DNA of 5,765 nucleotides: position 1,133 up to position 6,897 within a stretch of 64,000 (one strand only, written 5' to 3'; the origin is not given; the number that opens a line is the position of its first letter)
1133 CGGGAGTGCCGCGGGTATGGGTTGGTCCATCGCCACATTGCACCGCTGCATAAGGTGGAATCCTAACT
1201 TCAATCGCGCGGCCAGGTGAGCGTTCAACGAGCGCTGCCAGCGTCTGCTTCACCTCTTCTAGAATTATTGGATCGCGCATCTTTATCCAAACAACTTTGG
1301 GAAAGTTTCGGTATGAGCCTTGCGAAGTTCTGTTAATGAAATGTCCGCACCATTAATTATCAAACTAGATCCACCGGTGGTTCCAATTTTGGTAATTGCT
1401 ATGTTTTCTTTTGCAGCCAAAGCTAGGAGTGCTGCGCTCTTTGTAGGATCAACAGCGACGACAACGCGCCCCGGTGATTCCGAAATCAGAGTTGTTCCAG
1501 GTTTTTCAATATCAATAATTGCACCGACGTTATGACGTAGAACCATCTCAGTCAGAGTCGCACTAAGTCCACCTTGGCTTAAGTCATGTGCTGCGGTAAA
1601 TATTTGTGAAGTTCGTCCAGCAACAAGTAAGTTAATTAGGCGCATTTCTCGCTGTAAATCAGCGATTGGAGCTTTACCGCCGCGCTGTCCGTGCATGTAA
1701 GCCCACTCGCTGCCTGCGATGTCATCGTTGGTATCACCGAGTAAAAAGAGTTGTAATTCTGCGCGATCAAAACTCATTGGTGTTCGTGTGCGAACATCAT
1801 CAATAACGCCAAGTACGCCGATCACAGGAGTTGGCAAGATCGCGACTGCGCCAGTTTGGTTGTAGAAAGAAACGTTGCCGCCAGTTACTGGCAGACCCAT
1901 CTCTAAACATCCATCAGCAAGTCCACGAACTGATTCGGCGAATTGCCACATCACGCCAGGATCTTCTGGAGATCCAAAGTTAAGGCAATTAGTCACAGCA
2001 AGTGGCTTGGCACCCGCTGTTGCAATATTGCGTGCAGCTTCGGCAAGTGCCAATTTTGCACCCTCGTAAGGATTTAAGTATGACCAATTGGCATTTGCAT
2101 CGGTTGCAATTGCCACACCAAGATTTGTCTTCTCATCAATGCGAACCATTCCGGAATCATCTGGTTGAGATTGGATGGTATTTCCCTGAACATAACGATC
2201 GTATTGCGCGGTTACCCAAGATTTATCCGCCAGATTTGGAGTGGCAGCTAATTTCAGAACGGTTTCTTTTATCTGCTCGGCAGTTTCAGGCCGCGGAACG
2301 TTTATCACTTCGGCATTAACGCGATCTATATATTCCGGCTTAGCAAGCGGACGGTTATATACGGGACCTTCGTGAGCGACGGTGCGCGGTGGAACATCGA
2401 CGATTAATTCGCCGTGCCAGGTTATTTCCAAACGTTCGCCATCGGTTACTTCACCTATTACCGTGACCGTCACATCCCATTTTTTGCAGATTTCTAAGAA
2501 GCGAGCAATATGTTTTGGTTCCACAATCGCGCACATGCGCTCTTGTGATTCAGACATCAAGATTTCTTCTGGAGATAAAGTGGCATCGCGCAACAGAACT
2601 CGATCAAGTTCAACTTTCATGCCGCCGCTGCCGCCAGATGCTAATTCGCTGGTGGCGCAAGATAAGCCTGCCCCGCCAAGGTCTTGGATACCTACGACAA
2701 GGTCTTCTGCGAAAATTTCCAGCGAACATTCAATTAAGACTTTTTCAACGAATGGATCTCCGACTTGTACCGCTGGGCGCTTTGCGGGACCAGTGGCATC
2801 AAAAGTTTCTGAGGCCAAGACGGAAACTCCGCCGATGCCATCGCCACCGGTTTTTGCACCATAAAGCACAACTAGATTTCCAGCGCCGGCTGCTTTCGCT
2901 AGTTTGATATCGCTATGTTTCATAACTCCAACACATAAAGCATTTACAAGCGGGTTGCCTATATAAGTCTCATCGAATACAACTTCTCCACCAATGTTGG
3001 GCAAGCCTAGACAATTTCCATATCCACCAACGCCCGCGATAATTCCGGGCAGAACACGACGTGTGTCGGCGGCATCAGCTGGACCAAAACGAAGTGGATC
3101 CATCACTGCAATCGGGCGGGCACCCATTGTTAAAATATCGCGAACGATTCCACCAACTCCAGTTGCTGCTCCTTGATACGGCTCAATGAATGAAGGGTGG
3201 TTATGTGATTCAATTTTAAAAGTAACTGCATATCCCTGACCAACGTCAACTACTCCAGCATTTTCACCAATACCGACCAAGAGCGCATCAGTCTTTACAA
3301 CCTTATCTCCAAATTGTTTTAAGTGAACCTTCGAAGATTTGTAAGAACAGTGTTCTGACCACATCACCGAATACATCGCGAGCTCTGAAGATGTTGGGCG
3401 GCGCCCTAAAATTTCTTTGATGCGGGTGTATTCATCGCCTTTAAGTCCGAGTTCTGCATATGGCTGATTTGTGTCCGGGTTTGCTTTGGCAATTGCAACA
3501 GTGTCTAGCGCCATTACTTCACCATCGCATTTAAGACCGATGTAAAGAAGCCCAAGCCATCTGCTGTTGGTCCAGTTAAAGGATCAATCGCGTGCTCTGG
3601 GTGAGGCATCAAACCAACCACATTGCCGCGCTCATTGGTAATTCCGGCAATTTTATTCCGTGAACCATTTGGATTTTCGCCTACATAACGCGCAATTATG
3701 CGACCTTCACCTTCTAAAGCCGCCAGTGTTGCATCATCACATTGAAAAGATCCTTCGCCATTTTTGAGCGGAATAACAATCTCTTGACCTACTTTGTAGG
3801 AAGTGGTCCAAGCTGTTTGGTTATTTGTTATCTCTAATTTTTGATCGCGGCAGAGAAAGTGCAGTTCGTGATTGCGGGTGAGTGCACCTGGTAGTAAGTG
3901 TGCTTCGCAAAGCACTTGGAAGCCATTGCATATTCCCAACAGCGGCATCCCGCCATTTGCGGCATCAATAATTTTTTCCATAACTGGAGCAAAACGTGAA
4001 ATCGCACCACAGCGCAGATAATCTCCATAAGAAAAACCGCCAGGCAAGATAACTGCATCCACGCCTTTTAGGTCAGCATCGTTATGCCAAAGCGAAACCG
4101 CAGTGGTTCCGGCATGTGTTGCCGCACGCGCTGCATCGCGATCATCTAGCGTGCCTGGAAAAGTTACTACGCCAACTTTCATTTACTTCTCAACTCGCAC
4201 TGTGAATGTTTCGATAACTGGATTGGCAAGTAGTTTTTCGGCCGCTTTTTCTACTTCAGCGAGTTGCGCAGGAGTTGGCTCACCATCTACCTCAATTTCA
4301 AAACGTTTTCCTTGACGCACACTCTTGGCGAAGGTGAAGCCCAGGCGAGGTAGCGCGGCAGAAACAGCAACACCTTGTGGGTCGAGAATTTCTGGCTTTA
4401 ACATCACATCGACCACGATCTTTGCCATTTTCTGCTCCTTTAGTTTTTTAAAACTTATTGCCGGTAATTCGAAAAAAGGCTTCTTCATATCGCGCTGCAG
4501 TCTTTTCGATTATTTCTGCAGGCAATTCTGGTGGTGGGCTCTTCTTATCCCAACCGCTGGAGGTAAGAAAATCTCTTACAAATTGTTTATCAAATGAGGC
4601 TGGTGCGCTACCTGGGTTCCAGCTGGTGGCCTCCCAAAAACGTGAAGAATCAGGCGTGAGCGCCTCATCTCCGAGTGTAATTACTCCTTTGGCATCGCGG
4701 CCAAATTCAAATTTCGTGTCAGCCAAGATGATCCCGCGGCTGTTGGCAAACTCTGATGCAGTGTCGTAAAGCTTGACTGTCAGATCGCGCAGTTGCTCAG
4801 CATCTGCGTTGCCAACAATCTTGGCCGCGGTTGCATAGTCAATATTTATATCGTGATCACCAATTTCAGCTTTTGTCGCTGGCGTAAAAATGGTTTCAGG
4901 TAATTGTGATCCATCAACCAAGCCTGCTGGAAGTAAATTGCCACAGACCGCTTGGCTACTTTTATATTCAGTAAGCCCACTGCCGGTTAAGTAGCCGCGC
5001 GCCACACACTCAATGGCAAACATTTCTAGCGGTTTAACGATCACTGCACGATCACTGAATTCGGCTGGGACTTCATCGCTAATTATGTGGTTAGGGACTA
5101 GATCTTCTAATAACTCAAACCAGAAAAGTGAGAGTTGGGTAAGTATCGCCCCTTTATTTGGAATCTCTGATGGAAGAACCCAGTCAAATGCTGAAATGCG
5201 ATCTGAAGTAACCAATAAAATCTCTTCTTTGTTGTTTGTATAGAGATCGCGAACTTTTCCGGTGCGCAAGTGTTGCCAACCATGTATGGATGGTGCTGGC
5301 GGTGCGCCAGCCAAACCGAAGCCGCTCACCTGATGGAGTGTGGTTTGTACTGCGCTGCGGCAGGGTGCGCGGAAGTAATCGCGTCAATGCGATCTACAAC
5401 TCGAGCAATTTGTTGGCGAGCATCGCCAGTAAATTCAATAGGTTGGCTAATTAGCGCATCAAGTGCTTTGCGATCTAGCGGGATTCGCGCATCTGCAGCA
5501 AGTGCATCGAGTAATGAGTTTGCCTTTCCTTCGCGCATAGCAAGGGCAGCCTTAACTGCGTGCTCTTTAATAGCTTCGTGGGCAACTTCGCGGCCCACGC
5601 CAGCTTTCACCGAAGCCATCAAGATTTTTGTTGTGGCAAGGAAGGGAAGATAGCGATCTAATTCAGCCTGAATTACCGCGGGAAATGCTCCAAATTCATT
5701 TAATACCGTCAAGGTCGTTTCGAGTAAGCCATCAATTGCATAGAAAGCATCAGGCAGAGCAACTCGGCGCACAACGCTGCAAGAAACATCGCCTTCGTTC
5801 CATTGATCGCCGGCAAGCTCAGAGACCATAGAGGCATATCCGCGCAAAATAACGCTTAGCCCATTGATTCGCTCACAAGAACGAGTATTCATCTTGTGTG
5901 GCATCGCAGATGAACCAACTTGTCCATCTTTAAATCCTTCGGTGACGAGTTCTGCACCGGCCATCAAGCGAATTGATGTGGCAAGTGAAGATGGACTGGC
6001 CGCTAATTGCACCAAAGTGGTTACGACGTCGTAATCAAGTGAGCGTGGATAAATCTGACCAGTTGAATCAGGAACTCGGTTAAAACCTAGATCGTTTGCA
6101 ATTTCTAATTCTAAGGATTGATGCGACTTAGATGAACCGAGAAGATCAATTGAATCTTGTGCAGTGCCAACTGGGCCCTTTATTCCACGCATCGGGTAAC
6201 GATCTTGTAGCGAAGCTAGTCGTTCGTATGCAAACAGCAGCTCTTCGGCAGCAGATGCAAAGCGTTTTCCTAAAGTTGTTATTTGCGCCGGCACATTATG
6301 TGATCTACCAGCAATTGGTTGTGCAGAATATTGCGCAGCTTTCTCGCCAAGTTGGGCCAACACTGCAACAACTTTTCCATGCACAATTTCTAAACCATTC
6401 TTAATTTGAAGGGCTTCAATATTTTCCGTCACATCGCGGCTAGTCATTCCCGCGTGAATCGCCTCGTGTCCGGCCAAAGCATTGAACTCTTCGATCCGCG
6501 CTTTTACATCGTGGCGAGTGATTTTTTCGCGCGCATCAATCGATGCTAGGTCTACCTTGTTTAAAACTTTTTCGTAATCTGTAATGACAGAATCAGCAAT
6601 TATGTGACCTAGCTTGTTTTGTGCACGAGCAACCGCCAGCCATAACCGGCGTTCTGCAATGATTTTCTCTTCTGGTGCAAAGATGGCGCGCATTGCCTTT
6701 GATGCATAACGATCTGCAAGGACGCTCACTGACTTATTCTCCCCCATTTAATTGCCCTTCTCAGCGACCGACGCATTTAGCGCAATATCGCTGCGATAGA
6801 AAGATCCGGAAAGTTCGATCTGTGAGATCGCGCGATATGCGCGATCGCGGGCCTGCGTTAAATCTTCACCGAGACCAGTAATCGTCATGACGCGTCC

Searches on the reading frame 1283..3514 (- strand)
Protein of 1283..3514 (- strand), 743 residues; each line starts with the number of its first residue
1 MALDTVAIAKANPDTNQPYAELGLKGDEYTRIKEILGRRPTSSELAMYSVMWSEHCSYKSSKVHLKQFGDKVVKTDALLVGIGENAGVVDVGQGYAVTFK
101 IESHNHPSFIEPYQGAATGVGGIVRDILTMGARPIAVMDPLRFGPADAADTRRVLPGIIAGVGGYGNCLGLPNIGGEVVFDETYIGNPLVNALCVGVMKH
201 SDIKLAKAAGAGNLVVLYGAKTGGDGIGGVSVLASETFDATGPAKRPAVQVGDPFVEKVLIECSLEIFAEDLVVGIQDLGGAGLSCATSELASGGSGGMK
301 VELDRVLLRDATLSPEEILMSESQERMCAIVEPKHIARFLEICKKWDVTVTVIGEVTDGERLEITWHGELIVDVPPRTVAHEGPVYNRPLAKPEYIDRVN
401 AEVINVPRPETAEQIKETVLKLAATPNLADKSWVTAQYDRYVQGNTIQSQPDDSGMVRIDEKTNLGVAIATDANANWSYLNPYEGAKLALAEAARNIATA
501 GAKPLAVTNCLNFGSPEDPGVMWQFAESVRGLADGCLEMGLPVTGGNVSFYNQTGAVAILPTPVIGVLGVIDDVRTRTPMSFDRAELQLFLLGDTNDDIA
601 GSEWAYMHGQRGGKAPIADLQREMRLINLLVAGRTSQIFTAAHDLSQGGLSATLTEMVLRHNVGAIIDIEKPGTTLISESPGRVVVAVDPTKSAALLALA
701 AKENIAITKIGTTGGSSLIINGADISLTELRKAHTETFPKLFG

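Call 58: search_protein_families(library=pfam, max_evalue=0.00001, proteins=[window:1283-3514:-])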
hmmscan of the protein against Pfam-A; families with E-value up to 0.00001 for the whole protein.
window:1283-3514:- (743 aa): 3 families
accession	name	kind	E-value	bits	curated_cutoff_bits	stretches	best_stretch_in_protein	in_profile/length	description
PF02769.27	AIRS_C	-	3.5e-51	173.9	23.1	2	211-366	2-155/156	AIR synthase related protein, C-terminal domain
PF00586.29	AIRS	-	2.2e-49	167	24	2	83-198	1-112/112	AIR synthase related protein, N-terminal domain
PF18072.6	FGAR-AT_linker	-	7.9e-16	58.7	26.6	1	17-59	5-50/50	Formylglycinamide ribonucleotide amidotransferase linker domain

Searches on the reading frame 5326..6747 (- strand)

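Call 58: search_protein_families(library=pfam, max_evalue=0.00001, proteins=[window:5326-6747:-])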
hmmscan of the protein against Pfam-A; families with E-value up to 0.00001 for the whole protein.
window:5326-6747:- (473 aa): 2 families
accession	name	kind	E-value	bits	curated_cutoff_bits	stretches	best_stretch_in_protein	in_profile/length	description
PF00206.25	Lyase_1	-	2.4e-21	76.9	27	1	28-299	22-308/312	Lyase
PF10397.14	ADSL_C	-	1.2e-16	61.3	32.7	1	368-450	1-79/79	Adenylosuccinate lyase C-terminus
